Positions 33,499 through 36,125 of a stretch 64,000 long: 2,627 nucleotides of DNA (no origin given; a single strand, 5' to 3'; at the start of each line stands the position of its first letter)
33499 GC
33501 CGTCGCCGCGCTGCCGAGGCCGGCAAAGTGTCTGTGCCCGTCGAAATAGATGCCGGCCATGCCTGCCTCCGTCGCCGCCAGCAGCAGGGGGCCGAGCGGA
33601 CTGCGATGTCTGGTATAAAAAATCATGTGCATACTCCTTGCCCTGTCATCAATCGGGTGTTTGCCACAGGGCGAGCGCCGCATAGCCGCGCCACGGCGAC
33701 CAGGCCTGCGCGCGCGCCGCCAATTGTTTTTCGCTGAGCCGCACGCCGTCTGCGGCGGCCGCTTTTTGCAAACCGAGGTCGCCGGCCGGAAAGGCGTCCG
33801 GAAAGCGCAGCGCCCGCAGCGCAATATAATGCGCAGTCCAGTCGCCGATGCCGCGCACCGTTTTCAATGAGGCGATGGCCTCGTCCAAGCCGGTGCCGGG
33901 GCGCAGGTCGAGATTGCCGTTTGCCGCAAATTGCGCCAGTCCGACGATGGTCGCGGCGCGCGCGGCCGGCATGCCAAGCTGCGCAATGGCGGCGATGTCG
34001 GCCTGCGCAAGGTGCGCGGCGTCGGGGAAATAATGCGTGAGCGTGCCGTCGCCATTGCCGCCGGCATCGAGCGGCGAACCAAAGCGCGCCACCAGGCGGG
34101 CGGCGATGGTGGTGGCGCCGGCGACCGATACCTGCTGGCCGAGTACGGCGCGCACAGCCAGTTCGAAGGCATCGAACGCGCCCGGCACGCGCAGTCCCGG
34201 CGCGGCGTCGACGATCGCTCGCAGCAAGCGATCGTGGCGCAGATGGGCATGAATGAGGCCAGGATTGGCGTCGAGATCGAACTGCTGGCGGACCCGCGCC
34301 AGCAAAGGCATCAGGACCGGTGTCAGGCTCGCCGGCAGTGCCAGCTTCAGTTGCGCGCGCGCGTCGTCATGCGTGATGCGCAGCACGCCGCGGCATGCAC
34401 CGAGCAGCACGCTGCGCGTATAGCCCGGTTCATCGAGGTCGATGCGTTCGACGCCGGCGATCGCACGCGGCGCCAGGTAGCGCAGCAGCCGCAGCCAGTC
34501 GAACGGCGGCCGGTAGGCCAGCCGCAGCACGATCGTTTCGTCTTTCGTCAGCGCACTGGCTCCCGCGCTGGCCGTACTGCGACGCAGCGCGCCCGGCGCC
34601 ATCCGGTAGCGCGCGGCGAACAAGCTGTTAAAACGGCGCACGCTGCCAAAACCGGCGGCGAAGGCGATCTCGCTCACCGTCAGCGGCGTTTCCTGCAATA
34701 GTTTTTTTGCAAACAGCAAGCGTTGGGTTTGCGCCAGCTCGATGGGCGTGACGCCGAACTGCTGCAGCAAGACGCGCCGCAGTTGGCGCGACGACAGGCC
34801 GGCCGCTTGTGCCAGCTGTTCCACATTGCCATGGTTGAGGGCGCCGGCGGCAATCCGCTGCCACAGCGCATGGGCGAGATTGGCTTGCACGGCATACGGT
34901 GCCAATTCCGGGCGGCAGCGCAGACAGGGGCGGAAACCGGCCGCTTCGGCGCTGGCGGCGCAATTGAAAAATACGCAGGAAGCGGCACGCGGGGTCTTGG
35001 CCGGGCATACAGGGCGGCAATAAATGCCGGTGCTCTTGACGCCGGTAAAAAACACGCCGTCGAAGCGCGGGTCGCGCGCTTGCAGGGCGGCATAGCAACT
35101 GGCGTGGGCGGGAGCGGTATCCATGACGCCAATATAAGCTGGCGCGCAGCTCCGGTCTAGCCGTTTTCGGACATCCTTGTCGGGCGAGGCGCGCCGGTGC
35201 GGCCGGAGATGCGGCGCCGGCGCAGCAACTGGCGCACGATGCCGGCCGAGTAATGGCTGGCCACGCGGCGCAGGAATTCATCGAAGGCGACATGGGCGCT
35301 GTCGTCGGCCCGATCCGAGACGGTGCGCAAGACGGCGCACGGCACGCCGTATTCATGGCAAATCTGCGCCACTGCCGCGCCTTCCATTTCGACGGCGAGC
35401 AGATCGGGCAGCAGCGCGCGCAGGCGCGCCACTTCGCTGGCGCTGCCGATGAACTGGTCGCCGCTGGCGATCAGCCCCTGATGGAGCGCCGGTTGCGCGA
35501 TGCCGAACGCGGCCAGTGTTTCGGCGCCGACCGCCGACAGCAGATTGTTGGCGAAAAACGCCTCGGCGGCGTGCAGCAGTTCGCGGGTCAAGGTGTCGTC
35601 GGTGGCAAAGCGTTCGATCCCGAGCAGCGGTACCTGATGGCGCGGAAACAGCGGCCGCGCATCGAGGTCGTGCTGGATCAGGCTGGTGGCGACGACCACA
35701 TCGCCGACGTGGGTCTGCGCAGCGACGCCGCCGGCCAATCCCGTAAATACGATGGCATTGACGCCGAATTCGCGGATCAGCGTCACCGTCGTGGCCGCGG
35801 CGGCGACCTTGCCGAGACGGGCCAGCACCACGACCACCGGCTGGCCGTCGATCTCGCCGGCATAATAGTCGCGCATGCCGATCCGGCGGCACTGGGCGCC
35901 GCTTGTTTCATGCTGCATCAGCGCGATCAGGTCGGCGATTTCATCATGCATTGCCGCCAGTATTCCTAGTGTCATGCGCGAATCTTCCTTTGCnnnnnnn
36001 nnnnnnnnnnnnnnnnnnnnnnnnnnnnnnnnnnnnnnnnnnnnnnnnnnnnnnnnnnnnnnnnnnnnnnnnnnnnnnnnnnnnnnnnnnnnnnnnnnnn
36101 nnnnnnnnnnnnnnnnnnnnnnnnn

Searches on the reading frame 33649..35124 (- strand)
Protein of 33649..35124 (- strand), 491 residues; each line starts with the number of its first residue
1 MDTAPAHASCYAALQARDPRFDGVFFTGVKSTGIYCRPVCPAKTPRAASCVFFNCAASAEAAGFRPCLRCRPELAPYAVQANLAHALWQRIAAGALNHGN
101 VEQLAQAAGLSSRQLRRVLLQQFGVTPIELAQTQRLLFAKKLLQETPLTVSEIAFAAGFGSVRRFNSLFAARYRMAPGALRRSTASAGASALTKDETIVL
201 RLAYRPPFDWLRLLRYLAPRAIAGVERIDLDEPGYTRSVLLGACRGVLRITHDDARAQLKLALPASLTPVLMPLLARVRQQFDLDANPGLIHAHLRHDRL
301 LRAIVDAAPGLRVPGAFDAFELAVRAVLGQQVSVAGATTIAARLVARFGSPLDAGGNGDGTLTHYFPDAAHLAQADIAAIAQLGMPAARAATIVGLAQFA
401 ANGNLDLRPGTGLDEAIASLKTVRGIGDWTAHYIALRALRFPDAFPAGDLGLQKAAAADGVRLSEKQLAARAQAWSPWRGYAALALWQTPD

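Call 12: search_protein_families(library=pfam, proteins=[window:33649-35124:-], max_evalue=0.001)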
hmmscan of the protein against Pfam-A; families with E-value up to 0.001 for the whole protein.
window:33649-35124:- (491 aa): 5 families
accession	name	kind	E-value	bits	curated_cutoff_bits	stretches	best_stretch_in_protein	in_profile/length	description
PF06029.17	AlkA_N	-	1e-36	126.2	26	1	200-318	2-118/118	AlkA N-terminal domain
PF02805.21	Ada_Zn_binding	-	2.6e-28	98.2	23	1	9-73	1-65/65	Metal binding domain of Ada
PF12833.13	HTH_18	-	4.4e-21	75.4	33.6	1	104-182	1-79/80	Helix-turn-helix domain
PF00165.29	HTH_AraC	-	5.1e-11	42.9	26.6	1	100-129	10-39/42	Bacterial regulatory helix-turn-helix proteins, AraC family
PF00730.31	HhH-GPD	-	1.5e-10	41.8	26.2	1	324-477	1-105/108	HhH-GPD superfamily base excision DNA repair protein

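Call 74: search_protein_families(library=ncbifam, proteins=[window:33649-35124:-], max_evalue=1e-10)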
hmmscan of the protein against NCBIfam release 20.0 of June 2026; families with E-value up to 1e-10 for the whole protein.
window:33649-35124:- (491 aa): 4 families
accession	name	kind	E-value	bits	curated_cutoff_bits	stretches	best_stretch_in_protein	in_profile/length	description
NF007641.0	PRK10308.1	equivalog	3.1e-60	204.2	229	1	201-489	3-274/285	DNA-3-methyladenine glycosylase 2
NF011964.0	PRK15435.1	equivalog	3.1e-20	72.5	345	1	7-163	9-163/354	bifunctional DNA-binding transcriptional regulator/O6-methylguanine-DNA methyltransferase Ada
NF006902.0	PRK09393.1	equivalog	2.9e-12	46.4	425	1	87-185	225-323/327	transcriptional regulator FtrA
NF010028.0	PRK13503.1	equivalog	2.4e-11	43.6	288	1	100-184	189-273/278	HTH-type transcriptional activator RhaS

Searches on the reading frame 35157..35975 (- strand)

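Call 12: search_protein_families(library=pfam, proteins=[window:35157-35975:-], max_evalue=0.001)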
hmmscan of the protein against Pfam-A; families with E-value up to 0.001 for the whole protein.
window:35157-35975:- (272 aa): 1 family
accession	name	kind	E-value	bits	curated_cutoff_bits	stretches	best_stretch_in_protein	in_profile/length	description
PF01048.26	PNP_UDP_1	-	3.3e-49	167.8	25.1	1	2-251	1-232/233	Phosphorylase superfamily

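Call 74: search_protein_families(library=ncbifam, proteins=[window:35157-35975:-], max_evalue=1e-10)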
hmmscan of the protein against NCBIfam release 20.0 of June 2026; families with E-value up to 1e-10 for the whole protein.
window:35157-35975:- (272 aa): 10 families
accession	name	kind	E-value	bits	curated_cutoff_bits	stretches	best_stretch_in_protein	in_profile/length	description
NF004079.0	PRK05584.1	equivalog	1.5e-87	292.9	169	1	1-253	1-229/232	5'-methylthioadenosine/adenosylhomocysteine nucleosidase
TIGR01704.1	MTA_SAH-Nsdase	equivalog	1.1e-41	142.9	73.8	1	3-253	2-228/229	5'-methylthioadenosine/S-adenosylhomocysteine nucleosidase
NF011286.0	PRK14697.1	equivalog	8.9e-32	110.5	260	2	3-105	4-102/233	bifunctional 5'-methylthioadenosine/S-adenosylhomocysteine nucleosidase/phosphatase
NF005213.0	PRK06698.1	equivalog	4.4e-30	104.8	768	1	3-259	4-230/459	bifunctional 5'-methylthioadenosine/S-adenosylhomocysteine nucleosidase/phosphatase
TIGR03664.1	fut_nucase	equivalog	1.4e-24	87.1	124.7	1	5-225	3-205/228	futalosine hydrolase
TIGR03468.1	HpnG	hypoth_equivalog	1.5e-19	70.4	187.1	1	159-254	95-189/212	hopanoid-associated phosphorylase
NF005221.0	PRK06714.1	equivalog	8.2e-17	61.5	218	0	4-106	5-103/236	S-adenosylhomocysteine nucleosidase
NF004168.0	PRK05634.1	equivalog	2.4e-14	53.6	129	1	142-241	81-176/185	nucleosidase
NF006087.0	PRK08236.1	equivalog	7.4e-14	52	213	1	46-222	29-189/219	futalosine hydrolase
NF004489.0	PRK05819.1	subfamily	6.9e-11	41.8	230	0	38-99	49-110/236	DeoD-type purine-nucleoside phosphorylase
